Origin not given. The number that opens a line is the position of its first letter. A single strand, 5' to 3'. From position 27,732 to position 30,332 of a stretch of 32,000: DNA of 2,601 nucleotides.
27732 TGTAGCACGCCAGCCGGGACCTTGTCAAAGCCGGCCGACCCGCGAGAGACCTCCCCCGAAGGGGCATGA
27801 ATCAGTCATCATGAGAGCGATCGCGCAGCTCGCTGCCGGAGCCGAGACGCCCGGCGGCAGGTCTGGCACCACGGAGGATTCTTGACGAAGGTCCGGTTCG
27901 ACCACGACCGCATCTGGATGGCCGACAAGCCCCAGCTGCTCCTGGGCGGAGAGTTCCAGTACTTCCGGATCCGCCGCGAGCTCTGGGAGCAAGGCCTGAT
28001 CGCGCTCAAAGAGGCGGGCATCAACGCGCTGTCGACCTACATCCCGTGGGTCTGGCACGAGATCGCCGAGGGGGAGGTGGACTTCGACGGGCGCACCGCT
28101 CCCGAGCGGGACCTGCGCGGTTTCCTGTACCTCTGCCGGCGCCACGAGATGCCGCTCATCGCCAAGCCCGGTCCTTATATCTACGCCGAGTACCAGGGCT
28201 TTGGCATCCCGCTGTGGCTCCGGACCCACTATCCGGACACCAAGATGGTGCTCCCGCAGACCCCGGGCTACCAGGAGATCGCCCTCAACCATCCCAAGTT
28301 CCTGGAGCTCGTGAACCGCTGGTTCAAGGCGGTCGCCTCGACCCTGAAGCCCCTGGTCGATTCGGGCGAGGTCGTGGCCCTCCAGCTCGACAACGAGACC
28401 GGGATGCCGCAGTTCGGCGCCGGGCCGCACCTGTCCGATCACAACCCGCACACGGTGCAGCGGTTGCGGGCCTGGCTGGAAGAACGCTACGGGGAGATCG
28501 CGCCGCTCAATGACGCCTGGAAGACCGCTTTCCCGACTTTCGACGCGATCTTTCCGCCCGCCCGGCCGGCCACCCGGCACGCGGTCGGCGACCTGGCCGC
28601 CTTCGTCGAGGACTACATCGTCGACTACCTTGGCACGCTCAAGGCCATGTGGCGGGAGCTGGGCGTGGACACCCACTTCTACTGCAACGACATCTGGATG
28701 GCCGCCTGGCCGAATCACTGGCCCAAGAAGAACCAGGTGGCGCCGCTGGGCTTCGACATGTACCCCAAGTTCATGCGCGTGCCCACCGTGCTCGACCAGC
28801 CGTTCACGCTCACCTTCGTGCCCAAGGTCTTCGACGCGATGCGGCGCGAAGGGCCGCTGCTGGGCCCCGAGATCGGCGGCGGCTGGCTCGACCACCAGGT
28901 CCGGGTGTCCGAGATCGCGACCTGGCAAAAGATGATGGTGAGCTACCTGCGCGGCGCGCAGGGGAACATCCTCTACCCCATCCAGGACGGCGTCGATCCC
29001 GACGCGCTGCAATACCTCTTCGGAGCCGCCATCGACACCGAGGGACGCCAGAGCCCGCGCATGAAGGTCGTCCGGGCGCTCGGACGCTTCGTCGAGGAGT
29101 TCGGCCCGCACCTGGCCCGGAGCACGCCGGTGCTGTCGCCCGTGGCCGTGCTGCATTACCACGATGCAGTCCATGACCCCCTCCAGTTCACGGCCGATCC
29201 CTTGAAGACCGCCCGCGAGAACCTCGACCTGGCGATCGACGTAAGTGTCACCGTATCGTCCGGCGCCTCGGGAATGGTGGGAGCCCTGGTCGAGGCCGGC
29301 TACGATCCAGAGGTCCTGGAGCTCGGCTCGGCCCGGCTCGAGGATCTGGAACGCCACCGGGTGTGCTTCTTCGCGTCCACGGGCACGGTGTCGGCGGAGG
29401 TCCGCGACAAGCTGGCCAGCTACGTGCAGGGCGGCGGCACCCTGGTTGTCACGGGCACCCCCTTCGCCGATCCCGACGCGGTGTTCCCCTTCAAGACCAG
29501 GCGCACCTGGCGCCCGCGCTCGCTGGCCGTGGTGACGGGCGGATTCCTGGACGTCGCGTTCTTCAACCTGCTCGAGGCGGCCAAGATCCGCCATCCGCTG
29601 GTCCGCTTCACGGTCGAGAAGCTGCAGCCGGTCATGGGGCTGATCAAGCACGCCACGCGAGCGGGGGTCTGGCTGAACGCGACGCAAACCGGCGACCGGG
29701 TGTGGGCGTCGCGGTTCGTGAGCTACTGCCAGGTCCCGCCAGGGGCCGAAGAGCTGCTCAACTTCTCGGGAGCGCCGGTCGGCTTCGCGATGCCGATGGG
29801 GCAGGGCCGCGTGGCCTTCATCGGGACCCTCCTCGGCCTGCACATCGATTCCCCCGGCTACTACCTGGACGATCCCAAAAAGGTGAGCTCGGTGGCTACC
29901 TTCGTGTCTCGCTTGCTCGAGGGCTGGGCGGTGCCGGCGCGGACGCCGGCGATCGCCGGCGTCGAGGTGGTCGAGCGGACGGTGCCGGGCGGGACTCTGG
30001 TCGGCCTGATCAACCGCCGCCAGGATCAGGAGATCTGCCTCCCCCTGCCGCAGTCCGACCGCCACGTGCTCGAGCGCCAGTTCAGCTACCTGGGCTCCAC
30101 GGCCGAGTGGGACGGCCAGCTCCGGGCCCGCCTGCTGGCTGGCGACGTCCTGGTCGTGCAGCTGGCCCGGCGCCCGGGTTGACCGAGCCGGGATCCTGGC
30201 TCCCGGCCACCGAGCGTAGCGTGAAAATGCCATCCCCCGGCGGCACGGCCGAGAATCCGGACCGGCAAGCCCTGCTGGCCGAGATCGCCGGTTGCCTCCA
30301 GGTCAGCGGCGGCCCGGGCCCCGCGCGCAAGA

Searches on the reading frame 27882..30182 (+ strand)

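Call 11: search_protein_families(library=pfam, proteins=[window:27882-30182:+], max_evalue=0.001)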
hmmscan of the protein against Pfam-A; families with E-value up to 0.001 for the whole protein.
window:27882-30182:+ (766 aa): 3 families
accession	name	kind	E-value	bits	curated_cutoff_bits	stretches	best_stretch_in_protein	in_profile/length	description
PF01301.25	Glyco_hydro_35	-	1.1e-30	107.8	27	1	11-174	2-151/319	Glycosyl hydrolases family 35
PF02449.21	Glyco_hydro_42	-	4.3e-19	69.5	21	1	26-323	3-290/376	Beta-galactosidase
PF22369.2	GLMA_2nd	-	3.3e-08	33.8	27.7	1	462-526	19-83/138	GLMA-like, second domain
